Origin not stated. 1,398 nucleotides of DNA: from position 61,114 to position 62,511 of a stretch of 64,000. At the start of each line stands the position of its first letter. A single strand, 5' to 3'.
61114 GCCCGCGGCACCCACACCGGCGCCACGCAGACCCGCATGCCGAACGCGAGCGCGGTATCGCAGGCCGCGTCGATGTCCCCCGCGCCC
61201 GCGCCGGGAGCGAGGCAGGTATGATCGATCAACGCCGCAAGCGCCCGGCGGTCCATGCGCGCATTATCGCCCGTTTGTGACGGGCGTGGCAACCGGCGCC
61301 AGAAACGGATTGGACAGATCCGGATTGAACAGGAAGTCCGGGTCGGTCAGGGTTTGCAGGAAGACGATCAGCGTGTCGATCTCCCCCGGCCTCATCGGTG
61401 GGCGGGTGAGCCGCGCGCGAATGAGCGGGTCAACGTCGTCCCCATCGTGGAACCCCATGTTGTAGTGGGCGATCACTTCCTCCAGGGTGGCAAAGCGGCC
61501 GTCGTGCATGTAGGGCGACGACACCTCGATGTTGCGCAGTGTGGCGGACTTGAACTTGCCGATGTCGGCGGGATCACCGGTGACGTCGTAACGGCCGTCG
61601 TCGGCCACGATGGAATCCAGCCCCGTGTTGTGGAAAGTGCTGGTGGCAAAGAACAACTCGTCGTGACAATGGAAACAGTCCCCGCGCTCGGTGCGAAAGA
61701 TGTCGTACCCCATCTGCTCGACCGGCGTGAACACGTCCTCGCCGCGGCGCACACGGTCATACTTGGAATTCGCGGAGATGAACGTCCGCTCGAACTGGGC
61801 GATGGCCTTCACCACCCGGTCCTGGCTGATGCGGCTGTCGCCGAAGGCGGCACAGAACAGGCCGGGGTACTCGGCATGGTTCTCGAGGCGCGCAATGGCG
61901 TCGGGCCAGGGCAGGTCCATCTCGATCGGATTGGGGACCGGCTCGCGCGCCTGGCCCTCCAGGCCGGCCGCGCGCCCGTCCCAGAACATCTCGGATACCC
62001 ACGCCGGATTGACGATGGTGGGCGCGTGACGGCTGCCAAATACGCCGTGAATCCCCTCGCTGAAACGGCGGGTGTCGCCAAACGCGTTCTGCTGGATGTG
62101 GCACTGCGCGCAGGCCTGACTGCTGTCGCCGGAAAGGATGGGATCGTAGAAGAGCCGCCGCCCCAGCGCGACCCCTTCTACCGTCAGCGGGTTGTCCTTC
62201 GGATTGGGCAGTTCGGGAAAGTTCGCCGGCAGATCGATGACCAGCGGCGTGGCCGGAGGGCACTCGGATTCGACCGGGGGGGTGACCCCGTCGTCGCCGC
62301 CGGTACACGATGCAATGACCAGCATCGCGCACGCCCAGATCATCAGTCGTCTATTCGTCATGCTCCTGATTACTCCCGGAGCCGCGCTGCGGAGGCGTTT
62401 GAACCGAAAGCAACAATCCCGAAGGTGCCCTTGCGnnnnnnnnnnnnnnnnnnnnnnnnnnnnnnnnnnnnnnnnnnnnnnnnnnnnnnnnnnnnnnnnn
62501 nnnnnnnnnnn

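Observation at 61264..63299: MbnP/MbnH-like pair (copper-binding lipoprotein plus di-heme MauG-like peroxidase) outside a methanobactin operon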

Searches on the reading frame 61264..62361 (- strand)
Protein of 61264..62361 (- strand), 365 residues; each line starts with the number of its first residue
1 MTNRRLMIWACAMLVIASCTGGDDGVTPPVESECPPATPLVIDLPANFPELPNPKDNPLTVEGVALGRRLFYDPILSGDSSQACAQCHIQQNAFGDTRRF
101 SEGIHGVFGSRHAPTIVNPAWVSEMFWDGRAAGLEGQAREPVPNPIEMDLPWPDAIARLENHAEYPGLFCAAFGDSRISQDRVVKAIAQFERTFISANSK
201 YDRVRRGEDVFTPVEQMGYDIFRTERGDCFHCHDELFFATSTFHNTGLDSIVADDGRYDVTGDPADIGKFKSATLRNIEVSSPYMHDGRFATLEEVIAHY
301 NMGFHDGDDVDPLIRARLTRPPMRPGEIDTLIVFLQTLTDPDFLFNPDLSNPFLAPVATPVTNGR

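Call 3: search_protein_families(library=pfam, proteins=[window:61264-62361:-], max_evalue=0.01)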
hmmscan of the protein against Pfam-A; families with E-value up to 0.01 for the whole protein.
window:61264-62361:- (365 aa): 1 family
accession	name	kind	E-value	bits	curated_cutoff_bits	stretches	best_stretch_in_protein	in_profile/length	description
PF03150.19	CCP_MauG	-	2.1e-53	181.4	25.6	1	62-209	2-148/149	Di-haem cytochrome c peroxidase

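Call 4: search_protein_families(library=ncbifam, proteins=[window:61264-62361:-], max_evalue=0.01)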
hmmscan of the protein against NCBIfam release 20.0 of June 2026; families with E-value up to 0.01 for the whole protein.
window:61264-62361:- (365 aa): 4 families
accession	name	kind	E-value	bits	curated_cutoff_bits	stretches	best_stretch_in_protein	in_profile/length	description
TIGR04039.1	MXAN_0977_Heme2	hypoth_equivalog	4e-73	246.4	362.85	1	54-353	2-336/336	MbnH family di-heme enzyme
TIGR03791.1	TTQ_mauG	equivalog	1e-54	185.8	443.85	1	59-339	1-279/291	tryptophan tryptophylquinone biosynthesis enzyme MauG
TIGR03981.2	SAM_quin_mod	hypoth_equivalog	3e-22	79.1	340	2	176-300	225-358/411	His-Xaa-Ser system-associated MauG-like protein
NF052341.1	hydrazine_gamma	equivalog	0.0011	17.9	625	0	269-298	280-309/339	hydrazine synthase subunit gamma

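Call 6: search_solved_structures(query=window:61264-62361:-, max_evalue=0.001, show_alignments=2)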
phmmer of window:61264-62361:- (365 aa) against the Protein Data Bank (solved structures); distinct sequences matched with E-value up to 0.001: 29.
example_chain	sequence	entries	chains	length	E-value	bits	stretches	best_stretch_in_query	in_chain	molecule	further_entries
6e1c_A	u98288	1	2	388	2.8e-57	197.9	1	32-359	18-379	Di-heme enzyme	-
9qdt_A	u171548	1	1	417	7.4e-42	147.1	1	47-313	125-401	Probable cytochrome c peroxidase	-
1iqc_A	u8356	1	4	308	8.5e-39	137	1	47-339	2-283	di-heme peroxidase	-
3o5c_A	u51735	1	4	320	5.9e-38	134.2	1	62-297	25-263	Cytochrome c551 peroxidase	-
3rn1_A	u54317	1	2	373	3.4e-35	125.2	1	64-303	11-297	Methylamine utilization protein MauG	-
2c1u_A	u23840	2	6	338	7.3e-35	124.1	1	52-297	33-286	DI-HAEM CYTOCHROME C PEROXIDASE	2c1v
3rn0_A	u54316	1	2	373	9.6e-35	123.7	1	64-303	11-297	Methylamine utilization protein MauG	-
4y5r_A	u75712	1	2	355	2.1e-34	122.5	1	64-303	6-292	Methylamine utilization protein MauG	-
3rlm_A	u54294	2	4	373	3.9e-34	121.7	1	64-303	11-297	Methylamine utilization protein MauG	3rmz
4aal_A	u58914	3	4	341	3.9e-34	121.7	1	37-298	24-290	CYTOCHROME C551 PEROXIDASE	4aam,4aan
3l4m_A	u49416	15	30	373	3.9e-34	121.7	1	64-303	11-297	Methylamine utilization protein mauG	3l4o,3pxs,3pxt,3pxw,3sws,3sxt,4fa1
4aao_A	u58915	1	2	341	5.2e-34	121.2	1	37-298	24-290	CYTOCHROME C551 PEROXIDASE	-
4l1q_A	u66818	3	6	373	9.3e-34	120.4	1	64-303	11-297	Methylamine utilization protein MauG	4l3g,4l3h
3orv_A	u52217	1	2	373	1.3e-33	119.9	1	64-302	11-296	Methylamine utilization protein mauG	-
4o1q_A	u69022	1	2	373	1.8e-33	119.5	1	64-303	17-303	Methylamine utilization protein MauG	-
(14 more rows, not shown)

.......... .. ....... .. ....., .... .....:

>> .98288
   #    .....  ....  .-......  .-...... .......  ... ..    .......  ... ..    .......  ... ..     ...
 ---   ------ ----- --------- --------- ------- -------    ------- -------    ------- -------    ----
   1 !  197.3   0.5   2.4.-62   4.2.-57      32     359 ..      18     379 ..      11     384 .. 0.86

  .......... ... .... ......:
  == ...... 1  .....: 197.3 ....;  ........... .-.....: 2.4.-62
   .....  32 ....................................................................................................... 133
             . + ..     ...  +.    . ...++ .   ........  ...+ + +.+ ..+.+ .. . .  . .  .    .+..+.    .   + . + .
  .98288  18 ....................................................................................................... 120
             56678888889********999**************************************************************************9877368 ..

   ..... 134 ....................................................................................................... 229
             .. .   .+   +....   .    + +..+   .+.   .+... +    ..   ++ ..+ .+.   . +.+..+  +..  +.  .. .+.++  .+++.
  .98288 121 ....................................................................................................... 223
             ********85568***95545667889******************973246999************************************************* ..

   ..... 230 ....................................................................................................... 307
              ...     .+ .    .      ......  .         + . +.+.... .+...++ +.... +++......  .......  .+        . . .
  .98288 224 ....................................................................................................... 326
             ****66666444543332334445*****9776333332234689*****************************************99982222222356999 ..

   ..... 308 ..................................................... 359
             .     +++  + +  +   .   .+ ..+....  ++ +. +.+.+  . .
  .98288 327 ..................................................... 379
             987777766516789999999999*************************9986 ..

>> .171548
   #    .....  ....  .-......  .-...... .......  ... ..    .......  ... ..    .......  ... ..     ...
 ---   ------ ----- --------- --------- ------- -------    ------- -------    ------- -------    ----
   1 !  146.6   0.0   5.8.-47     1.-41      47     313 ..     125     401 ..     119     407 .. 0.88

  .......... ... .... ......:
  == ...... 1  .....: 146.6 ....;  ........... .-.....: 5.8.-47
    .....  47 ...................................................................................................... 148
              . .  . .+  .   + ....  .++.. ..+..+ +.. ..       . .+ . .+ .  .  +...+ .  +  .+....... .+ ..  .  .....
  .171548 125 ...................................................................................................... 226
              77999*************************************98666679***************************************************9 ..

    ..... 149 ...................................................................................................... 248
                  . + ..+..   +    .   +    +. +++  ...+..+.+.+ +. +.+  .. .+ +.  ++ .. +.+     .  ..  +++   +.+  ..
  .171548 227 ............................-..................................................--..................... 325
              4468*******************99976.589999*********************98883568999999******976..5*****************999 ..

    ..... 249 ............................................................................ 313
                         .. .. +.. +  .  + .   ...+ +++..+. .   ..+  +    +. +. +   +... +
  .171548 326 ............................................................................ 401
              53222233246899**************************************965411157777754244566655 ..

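Call 40: search_solved_structures(query=window:61264-62361:-, max_evalue=1e-33, show_alignments=5)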
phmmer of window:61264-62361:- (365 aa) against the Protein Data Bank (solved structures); distinct sequences matched with E-value up to 1e-33: 13.
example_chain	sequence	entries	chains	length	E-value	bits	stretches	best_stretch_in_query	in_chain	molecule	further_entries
6e1c_A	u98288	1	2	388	2.8e-57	197.9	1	32-359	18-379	Di-heme enzyme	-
9qdt_A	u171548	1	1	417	7.4e-42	147.1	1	47-313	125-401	Probable cytochrome c peroxidase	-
1iqc_A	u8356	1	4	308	8.5e-39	137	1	47-339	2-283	di-heme peroxidase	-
3o5c_A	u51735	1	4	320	5.9e-38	134.2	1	62-297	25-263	Cytochrome c551 peroxidase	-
3rn1_A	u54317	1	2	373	3.4e-35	125.2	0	64-303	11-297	Methylamine utilization protein MauG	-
2c1u_A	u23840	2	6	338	7.3e-35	124.1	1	52-297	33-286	DI-HAEM CYTOCHROME C PEROXIDASE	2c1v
3rn0_A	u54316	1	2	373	9.6e-35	123.7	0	64-303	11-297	Methylamine utilization protein MauG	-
4y5r_A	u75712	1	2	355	2.1e-34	122.5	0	64-303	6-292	Methylamine utilization protein MauG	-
3rlm_A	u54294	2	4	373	3.9e-34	121.7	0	64-303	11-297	Methylamine utilization protein MauG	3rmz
4aal_A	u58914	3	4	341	3.9e-34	121.7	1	37-298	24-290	CYTOCHROME C551 PEROXIDASE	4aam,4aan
3l4m_A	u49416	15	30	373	3.9e-34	121.7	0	64-303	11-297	Methylamine utilization protein mauG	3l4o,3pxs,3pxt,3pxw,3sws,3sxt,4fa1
4aao_A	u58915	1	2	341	5.2e-34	121.2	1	37-298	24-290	CYTOCHROME C551 PEROXIDASE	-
4l1q_A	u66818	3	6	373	9.3e-34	120.4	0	64-303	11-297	Methylamine utilization protein MauG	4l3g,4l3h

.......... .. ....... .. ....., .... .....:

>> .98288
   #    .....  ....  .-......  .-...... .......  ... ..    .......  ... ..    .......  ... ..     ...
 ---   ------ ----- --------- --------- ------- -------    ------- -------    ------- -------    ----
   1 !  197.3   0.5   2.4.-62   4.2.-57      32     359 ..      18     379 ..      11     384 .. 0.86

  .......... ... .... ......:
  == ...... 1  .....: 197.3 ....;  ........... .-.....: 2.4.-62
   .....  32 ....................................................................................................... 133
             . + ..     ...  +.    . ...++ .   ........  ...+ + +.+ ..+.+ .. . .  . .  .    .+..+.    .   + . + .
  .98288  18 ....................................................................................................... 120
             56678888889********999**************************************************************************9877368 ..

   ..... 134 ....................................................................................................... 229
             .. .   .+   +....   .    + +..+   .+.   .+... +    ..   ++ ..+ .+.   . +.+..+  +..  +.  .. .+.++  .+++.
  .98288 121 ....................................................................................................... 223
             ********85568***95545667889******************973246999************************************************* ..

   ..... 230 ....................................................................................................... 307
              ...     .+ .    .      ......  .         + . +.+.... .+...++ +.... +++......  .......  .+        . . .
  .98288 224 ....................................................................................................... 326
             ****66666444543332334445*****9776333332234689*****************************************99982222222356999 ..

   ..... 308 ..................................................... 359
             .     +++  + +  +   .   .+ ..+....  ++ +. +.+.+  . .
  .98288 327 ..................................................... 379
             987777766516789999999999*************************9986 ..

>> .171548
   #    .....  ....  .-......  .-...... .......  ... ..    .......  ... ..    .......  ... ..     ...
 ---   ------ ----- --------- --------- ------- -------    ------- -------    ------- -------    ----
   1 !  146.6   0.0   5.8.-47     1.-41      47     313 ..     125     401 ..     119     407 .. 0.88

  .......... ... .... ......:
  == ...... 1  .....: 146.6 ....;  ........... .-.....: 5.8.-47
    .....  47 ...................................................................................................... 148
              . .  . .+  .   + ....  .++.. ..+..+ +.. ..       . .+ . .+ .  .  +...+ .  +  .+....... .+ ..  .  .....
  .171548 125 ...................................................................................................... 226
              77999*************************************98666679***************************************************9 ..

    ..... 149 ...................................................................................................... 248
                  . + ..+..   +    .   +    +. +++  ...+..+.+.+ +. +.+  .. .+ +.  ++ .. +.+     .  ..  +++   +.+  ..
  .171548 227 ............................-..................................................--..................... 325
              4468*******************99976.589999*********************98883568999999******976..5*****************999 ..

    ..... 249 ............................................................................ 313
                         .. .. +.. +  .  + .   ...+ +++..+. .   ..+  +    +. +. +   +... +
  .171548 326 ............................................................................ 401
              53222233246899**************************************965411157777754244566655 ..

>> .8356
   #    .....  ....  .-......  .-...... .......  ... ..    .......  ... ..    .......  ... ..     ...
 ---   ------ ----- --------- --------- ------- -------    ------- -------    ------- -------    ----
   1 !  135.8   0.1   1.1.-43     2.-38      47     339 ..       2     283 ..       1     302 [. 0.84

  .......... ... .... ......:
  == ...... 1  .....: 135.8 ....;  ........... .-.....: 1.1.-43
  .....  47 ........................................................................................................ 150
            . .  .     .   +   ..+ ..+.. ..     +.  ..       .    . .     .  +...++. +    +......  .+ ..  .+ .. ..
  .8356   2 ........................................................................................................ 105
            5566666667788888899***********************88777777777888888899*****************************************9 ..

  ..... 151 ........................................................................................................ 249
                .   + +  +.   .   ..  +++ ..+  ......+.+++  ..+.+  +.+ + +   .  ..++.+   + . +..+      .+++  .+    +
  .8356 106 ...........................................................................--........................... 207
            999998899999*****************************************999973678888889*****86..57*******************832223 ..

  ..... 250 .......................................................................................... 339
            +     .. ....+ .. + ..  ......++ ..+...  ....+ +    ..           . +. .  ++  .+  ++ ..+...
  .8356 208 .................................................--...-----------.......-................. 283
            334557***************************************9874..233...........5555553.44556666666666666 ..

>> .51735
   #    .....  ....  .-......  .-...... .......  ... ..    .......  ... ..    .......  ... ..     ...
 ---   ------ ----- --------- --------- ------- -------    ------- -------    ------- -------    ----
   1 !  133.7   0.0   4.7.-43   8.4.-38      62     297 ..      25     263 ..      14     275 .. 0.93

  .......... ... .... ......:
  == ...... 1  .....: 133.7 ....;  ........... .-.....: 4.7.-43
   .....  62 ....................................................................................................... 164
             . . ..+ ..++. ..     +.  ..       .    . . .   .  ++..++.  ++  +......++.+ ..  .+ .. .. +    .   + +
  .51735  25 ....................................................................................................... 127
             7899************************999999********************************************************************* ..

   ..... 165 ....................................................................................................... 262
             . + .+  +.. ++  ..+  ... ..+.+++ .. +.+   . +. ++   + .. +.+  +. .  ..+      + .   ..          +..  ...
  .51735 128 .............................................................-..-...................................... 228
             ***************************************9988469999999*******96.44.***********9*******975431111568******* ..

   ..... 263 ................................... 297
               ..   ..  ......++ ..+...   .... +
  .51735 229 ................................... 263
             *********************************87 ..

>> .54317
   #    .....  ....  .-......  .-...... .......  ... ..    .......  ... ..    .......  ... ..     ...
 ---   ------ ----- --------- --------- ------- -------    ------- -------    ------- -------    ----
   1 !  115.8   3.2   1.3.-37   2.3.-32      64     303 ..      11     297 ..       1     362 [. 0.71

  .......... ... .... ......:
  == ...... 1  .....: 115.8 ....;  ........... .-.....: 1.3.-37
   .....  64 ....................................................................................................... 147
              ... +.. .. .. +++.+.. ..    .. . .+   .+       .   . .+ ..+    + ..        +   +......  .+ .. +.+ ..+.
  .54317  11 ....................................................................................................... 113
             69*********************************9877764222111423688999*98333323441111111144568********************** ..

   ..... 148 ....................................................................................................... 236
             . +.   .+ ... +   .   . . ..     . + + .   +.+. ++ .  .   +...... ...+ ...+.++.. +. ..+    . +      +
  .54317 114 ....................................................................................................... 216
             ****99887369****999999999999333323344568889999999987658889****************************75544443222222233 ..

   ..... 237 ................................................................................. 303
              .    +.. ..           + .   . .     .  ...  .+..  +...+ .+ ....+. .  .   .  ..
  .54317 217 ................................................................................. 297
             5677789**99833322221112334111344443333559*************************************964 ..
